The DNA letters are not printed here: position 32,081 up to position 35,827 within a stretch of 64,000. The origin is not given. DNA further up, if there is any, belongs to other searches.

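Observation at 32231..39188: Three consecutive paralogous fibre proteins: different lectin-like heads (LamG, BNR/sialidase-like, unknown) sharing a YTKTLT(D/E) junction and Ser/Thr-rich repeat tails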

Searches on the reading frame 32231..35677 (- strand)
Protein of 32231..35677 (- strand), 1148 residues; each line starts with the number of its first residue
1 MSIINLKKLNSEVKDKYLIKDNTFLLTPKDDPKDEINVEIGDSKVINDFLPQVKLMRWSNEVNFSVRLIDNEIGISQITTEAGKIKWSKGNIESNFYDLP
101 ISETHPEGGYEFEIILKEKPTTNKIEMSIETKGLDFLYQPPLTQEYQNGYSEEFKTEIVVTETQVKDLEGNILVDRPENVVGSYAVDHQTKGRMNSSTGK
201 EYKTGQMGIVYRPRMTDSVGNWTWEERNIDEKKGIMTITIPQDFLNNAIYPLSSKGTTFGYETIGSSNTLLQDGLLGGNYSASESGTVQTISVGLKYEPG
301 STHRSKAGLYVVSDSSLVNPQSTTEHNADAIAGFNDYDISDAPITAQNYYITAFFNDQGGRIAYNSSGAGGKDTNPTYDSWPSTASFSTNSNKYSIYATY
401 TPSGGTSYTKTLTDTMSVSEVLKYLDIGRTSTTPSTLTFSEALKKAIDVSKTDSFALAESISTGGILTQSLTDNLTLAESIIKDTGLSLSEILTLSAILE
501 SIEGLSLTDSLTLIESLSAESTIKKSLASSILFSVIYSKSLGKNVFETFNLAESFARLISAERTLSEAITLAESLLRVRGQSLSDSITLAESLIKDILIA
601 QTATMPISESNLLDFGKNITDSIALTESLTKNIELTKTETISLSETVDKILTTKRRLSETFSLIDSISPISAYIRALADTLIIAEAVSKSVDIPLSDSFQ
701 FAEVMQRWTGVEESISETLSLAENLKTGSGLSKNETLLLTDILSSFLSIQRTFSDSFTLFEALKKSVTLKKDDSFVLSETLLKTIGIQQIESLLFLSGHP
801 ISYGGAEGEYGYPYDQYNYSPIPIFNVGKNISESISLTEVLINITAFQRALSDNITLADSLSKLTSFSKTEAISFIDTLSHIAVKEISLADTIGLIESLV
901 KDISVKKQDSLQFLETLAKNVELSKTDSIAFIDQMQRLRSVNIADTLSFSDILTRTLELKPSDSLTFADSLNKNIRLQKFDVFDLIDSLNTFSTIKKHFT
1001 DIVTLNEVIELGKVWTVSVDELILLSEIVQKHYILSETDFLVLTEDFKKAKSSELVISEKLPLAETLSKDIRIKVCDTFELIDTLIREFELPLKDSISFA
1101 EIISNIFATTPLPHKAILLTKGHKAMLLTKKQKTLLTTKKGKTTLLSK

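Call 5: search_protein_families(library=pfam, proteins=[window:32231-35677:-], max_evalue=0.01)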
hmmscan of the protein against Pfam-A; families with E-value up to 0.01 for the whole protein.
window:32231-35677:- (1148 aa): 0 families

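Call 6: search_protein_families(library=phrogs, proteins=[window:32231-35677:-], max_evalue=0.01)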
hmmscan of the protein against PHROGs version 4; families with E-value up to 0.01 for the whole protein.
window:32231-35677:- (1148 aa): 1 family
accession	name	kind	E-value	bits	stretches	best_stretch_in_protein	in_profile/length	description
phrog_12240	-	unknown function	4.9e-06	27.3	1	890-1066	27-206/387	-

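Call 13: search_dna_similar(query=window:32231-35677:-, collection=phages, mode=protein, max_evalue=0.001, max_rows=20)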
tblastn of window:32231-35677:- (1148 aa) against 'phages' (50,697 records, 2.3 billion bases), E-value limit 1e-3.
Records with a match: 1; places in all: 1; records where one place covers at least 80% of the query: 0.
Best place of each record, by identity: <60% 1.
By first word of the organism name: Caudoviricetes 1.
By host as written in the record: - 1.
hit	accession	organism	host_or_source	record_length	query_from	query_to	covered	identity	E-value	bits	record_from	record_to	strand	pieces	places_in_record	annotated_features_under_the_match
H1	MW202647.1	Caudoviricetes sp.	Manatee Spring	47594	33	403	32%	27.7%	6e-20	102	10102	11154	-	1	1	hypothetical protein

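Call 17: find_homologous_proteins(query=window:32231-35677:-, max_evalue=0.001)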
Query window:32231-35677:- (1148 aa): 264 proteins with E <= 0.001 among 8000 candidates; the best 120 are listed.
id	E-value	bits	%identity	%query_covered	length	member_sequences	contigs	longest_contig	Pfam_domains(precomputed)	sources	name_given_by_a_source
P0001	7.2e-103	364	37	59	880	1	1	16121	-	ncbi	-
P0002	2.8e-100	355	45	38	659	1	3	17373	-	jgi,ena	-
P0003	4.0e-94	335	42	35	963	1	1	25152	PF21722.5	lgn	-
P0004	2.1e-91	326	37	57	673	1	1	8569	-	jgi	jgi:hypothetical protein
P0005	8.0e-91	324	46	34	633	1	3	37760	-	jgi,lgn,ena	-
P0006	8.5e-90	320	45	35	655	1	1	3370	-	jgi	-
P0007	1.7e-85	306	32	65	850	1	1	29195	-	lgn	-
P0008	1.1e-81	293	42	35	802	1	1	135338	-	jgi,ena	-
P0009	2.4e-80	289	34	60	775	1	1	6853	-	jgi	jgi:hypothetical protein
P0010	1.4e-79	287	37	53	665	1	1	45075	-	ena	-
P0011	6.7e-77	278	46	26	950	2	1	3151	-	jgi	-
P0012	2.5e-76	276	34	59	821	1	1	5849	-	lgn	-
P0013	1.2e-74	270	38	36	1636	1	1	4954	PF24299.2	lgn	-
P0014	2.7e-74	269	48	26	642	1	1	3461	-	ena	-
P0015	3.1e-74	269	33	68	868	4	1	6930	-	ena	-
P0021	9.7e-69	251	30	76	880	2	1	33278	-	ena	-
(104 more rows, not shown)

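Call 20: find_encoding_contigs(protein=window:32231-35677:-, flank=3000, max_places=3)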
Protein window:32231-35677:- (1148 aa): no gene with exactly this product is on record in the collection.

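Call 21: find_encoding_contigs(protein=P0021, flank=10000, max_places=2)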
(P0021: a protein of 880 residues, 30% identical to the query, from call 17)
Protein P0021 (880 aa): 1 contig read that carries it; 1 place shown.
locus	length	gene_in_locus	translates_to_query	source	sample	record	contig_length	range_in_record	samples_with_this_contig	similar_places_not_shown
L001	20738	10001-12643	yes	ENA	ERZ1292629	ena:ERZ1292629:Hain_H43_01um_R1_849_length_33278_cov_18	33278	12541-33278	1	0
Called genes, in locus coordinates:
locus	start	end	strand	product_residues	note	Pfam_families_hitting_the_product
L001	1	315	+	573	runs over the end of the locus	-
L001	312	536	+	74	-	-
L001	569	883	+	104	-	-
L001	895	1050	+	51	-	-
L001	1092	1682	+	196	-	-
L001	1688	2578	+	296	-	-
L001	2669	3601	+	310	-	PF13524:Glyco_trans_1_2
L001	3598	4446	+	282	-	-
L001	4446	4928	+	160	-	-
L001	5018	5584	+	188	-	PF13489:Methyltransf_23 (weak), PF07021:MetW (weak), PF13847:Methyltransf_31, PF08241:Methyltransf_11, PF08242:Methyltransf_12 (weak), PF13649:Methyltransf_25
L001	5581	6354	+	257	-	PF11316:Rhamno_transf (faint)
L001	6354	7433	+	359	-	PF01041:DegT_DnrJ_EryC1, PF00155:Aminotran_1_2, PF00266:Aminotran_5, PF01053:Cys_Met_Meta_PP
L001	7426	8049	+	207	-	-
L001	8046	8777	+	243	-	PF24175:SU10_adaptor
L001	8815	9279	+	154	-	PF23140:Gp80 (weak)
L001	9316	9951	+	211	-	-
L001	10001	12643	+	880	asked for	-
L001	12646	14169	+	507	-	-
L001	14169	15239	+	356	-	-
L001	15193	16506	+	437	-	-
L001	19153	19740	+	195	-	-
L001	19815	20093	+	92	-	-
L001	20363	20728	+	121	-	-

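Call 26: search_solved_structures(query=A1, max_evalue=1)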
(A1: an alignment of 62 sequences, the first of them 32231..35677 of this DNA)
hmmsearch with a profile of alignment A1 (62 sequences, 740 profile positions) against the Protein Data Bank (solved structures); distinct sequences matched with E-value up to 1: 0.

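Call 38: find_encoding_contigs(protein=P0008, flank=10000, max_places=1)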
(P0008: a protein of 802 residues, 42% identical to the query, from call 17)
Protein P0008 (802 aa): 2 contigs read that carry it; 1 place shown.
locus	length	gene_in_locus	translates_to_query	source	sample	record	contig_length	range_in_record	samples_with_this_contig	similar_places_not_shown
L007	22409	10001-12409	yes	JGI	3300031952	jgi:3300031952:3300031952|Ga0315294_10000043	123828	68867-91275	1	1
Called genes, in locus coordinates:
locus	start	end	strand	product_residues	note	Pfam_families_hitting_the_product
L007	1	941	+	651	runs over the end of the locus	PF23899:SU10_portal (faint)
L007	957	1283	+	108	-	-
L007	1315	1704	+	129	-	-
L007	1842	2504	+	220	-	-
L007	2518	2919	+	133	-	-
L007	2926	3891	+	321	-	PF25209:Phage_capsid_4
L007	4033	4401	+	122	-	-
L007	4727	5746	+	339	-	-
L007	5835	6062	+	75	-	-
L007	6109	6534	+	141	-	-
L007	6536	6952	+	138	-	PF01467:CTP_transf_like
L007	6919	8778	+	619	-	PF00534:Glycos_transf_1, PF20706:GT4-conflict (weak), PF13692:Glyco_trans_1_4, PF05050:Methyltransf_21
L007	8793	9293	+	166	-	-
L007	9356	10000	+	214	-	-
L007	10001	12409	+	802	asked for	-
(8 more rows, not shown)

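Call 39: find_encoding_contigs(protein=P0003, flank=10000, max_places=1)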
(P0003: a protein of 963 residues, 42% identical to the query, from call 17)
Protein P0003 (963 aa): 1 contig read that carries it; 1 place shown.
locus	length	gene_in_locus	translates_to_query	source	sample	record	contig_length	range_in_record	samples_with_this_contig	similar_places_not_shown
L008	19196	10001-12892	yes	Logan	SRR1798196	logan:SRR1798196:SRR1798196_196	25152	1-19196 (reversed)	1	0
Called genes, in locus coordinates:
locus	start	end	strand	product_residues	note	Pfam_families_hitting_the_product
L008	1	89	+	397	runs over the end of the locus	PF04466:Terminase_3, PF17288:Terminase_3C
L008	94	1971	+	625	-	-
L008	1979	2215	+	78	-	-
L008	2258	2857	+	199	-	-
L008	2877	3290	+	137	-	-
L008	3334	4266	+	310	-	-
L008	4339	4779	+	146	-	-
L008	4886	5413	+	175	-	PF02945:Endonuclease_7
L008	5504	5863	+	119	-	-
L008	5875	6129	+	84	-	-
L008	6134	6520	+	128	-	-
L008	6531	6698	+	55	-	-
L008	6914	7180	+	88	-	-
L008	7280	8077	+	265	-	PF01551:Peptidase_M23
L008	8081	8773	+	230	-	PF24175:SU10_adaptor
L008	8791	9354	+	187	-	-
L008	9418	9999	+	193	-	-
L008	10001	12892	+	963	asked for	PF21722:Gly_rich_2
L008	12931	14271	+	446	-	-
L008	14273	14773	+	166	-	-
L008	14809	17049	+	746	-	-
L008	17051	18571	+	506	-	-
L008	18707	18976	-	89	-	-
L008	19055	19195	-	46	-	?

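Call 40: predict_structure(alignment_id=A1)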
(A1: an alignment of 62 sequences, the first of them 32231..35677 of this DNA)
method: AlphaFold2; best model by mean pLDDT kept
length: 1148 residues; sequences in the alignment: 62
mean_pLDDT: 55.4   pTM: 0.42
mean pLDDT of the five models: 55.4, 55.0, 53.2, 51.6, 51.2
residues with pLDDT >= 90: 236; 70-90: 141; 50-70: 86; < 50: 685
segments of 3 or more residues with pLDDT < 50: 192-194, 406-481, 483-486, 503-668, 670-741, 750-812, 814-841, 846-906, 919-923, 938-1022, 1024-1026, 1030-1035, 1045-1148
pLDDT, mean of each block of 10 residues (from residue 1): 84 91 90 85 92 89 91 92 90 90 68 92 95 91 90 93 94 86 85 53 70 83 90 94 93 80 88 93 88 89 92 97 85 90 93 91 87 92 95 93 51 33 32 28 31 29 33 38 51 58 45 37 43 44 33 30 26 29 27 33 30 31 28 32 30 30 32 30 26 30 28 28 30 42 49 46 40 32 33 35 36 37 37 42 47 45 44 42 39 42 47 52 51 53 42 40 42 39 45 41 39 35 50 50 49 38 34 32 36 37 39 38 34 35 35
secondary structure, 60 per line:
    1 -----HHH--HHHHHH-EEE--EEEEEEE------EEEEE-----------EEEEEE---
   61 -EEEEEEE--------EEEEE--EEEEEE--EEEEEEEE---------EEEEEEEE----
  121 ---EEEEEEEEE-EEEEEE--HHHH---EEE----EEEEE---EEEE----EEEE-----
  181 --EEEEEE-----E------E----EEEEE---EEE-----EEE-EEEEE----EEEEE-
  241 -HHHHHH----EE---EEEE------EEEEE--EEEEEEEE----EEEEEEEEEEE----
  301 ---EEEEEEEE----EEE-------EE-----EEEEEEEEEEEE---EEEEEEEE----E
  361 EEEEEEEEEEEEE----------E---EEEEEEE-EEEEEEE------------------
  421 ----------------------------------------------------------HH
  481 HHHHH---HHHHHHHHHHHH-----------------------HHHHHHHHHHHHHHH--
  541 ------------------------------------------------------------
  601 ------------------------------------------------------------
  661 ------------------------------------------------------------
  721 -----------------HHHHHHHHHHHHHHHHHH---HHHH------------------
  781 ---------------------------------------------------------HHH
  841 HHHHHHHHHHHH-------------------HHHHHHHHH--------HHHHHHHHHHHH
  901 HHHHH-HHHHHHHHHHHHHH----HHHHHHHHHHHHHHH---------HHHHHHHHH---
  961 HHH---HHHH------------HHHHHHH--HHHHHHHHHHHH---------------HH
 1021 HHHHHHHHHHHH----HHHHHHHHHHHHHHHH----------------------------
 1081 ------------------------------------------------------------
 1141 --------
elements in order (helices of 4 or more, strands of 3 or more residues): H11-16 E18-20 E23-29 E36-40 E52-57 E62-68 E77-81 E84-89 E92-99 E109-116 E124-132 E134-139 H142-145 E149-151 E156-160 E164-167 E172-175 E183-188 E206-210 E214-216 E222-224 E226-230 E235-239 H242-247 E257-260 E267-271 E274-281 E286-296 E304-311 E316-318 E333-344 E348-355 E360-373 E388-394 E396-402 H479-485 H489-500 H524-538 H738-755 H759-762 H838-852 H872-880 H889-905 H907-920 H925-939 H949-957 H967-970 H983-989 H992-1003 H1019-1032 H1037-1052

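Call 43: fold_search(model_id=the predicted structure, library=pdb)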
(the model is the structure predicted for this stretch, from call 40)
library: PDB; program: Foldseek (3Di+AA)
matches with E <= 10: 899; with E <= 0.001: 7
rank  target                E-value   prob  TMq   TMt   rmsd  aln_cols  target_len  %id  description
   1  5jou                  9.3e-05  0.60  0.07  0.08  25.3       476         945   10  Bacteroides ovatus Xyloglucan PUL GH31 (released 2016-08-10)
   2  5jov                  1.4e-04  0.54  0.06  0.08  25.4       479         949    8  Bacteroides ovatus Xyloglucan PUL GH31 with bound 5FIdoF (released 2016-08-10)
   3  2xvk                  2.3e-04  0.38  0.06  0.06  25.7       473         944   10  crystal structure of alpha-xylosidase (GH31) from Cellvibrio japonicus in complex with 5-fluoro-alpha-D-xylopyranosyl fl (released 2011-04-13)
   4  2xvg                  3.3e-04  0.38  0.06  0.07  25.4       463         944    9  crystal structure of alpha-xylosidase (GH31) from Cellvibrio japonicus (released 2011-04-13)
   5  9jwb_Z                4.5e-04  1.00  0.11  0.56   3.3       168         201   11  Cyanophage A4 capsid asymmetric unit (released 2025-04-09)
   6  9eui_Q                5.6e-04  0.75  0.09  0.11  38.1       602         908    7  Cryo-EM structure of Staphylococcus aureus bacteriophage phi812 baseplate in the post-contraction state - complete (released 2025-04-09)
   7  8hcj_A                9.0e-04  0.28  0.07  0.15  23.1       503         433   10  Structure of GH43 family enzyme, Xylan 1, 4 Beta- xylosidase from pseudopedobacter saltans (released 2023-11-15)
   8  8hcj_C                1.5e-03  0.28  0.07  0.15  23.2       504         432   10  Structure of GH43 family enzyme, Xylan 1, 4 Beta- xylosidase from pseudopedobacter saltans (released 2023-11-15)
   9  9euj_G                2.7e-03  0.60  0.09  0.12  32.4       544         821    8  Cryo-EM structure of Staphylococcus aureus bacteriophage phi812 baseplate in the post-contraction state - sheath initi (released 2025-04-09)
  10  9h8i                  3.5e-03  0.16  0.08  0.14  21.0       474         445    6  Crystallization of B. licheniformis levanase (released 2025-04-30)
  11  9jg6_a                3.7e-03  0.47  0.06  0.15  24.0       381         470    8  The tail-complex structure of phage P22 (released 2025-02-26)
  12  8h2i_bG               4.6e-03  0.95  0.10  0.20  17.1       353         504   12  Near-atomic structure of five-fold averaged PBCV-1 capsid (released 2022-11-16)
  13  9vyg_M                4.9e-03  0.47  0.07  0.16  20.2       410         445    6  Cyanopodophage Pan3 tail complex (released 2025-11-26)
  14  5a59_A                4.9e-03  0.15  0.05  0.06  22.0       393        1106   10  The structure of GH101 E796Q mutant from Streptococcus pneumoniae TIGR4 in complex with T-antigen (released 2015-09-02)
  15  7eeq_1                7.8e-03  0.25  0.05  0.13  21.4       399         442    7  Cyanophage Pam1 tail machine (released 2021-10-20)
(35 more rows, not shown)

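Call 50: find_related_loci(query=A1, collection=viral_contigs, flank=10000)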
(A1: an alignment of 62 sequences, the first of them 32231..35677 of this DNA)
Query A1 (1148 aa) in viral_contigs; peptide patterns used: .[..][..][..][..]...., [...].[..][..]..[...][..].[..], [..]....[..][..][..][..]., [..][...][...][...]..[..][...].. (x = any residue, [..] = any of these).
387 stretches matched a pattern; 263 encode a relative of the query (tblastn E <= 1e-3); the best 80 are kept; 80 distinct loci.
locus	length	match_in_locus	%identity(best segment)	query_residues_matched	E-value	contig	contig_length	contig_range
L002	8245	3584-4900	45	19-457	2e-99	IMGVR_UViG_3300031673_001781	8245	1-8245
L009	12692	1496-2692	48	8-401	2e-94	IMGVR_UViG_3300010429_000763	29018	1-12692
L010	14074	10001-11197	48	8-401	2e-94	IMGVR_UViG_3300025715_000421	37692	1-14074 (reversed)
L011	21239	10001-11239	45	1-405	2e-88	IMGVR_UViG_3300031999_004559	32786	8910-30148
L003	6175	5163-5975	56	19-295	3e-88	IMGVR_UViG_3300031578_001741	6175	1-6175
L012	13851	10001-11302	43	8-405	5e-82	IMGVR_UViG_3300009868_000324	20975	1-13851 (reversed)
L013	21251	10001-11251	42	12-418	2e-81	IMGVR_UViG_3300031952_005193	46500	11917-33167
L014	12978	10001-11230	44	1-403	4e-81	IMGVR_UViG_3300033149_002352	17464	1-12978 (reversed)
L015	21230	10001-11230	44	1-403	4e-81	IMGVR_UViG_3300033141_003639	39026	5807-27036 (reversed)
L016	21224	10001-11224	44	1-405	1e-80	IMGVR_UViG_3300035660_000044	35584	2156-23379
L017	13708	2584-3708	42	4-404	1e-80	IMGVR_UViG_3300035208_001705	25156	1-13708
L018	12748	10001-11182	43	13-402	5e-80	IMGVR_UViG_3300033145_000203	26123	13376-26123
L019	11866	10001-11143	44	23-401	5e-80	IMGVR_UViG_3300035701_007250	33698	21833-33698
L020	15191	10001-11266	40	1-426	2e-79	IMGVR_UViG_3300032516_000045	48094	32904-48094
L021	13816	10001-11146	44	19-401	8e-78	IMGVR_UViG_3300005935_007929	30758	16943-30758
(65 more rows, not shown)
